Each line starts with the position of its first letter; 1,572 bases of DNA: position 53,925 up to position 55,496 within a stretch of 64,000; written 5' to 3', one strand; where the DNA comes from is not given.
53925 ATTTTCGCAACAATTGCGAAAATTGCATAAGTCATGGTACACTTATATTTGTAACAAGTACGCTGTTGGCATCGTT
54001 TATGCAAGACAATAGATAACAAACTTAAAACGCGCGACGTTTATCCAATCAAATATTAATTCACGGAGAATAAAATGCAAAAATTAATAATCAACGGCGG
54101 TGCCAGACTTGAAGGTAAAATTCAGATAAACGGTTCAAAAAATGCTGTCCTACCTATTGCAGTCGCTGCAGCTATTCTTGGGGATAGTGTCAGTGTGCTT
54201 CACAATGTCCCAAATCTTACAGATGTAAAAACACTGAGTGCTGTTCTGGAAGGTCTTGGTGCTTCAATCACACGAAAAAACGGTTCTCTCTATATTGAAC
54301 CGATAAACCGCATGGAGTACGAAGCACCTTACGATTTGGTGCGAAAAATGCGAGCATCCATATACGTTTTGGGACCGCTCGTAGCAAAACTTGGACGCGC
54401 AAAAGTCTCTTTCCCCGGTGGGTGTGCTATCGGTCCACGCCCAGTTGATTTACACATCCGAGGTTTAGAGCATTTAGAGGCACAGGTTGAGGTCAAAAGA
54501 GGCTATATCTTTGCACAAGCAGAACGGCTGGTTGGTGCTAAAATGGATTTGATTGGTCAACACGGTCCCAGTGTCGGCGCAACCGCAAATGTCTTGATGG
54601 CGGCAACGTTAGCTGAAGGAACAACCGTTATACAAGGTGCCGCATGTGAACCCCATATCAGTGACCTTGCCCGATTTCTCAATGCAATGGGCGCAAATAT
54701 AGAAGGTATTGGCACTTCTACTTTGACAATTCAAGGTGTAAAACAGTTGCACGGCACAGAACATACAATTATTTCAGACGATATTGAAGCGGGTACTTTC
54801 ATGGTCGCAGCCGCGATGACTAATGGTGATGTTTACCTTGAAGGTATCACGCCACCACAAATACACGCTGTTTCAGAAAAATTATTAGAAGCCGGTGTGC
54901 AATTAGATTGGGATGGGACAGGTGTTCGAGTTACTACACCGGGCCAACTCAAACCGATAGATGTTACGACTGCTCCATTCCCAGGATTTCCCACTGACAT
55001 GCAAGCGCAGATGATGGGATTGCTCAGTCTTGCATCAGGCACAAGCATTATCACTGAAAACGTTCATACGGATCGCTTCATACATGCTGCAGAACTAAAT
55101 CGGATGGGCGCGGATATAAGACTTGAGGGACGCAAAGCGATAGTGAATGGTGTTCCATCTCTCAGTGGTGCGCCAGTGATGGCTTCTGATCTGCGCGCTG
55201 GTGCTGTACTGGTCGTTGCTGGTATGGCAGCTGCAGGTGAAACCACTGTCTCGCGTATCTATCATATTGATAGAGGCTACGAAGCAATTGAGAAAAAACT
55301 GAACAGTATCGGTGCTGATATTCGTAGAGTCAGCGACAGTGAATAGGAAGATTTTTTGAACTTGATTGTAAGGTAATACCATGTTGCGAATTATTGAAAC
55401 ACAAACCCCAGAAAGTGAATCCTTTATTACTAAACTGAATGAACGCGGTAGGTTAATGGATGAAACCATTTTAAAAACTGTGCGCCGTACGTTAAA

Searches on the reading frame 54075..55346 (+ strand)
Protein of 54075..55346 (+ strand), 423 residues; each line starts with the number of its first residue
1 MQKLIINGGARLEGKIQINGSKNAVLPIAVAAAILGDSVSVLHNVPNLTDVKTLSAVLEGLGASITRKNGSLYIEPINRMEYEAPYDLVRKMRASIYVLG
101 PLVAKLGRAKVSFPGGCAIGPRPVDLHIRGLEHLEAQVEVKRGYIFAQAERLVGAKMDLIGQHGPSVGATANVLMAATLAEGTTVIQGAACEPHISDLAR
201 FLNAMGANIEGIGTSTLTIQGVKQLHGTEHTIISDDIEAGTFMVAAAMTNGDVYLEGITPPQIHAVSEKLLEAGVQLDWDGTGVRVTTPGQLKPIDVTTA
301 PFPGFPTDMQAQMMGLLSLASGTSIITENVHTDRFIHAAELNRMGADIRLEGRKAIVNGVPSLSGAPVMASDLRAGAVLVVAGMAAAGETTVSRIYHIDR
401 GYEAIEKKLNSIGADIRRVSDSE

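Call 23: search_protein_families(library=pfam, proteins=[window:54075-55346:+], max_evalue=0.001)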
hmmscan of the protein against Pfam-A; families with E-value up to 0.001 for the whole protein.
window:54075-55346:+ (423 aa): 1 family
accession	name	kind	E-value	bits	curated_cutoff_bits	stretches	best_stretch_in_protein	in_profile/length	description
PF00275.25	EPSP_synthase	-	3.9e-100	335.9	22.8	1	7-409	2-417/417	EPSP synthase (3-phosphoshikimate 1-carboxyvinyltransferase)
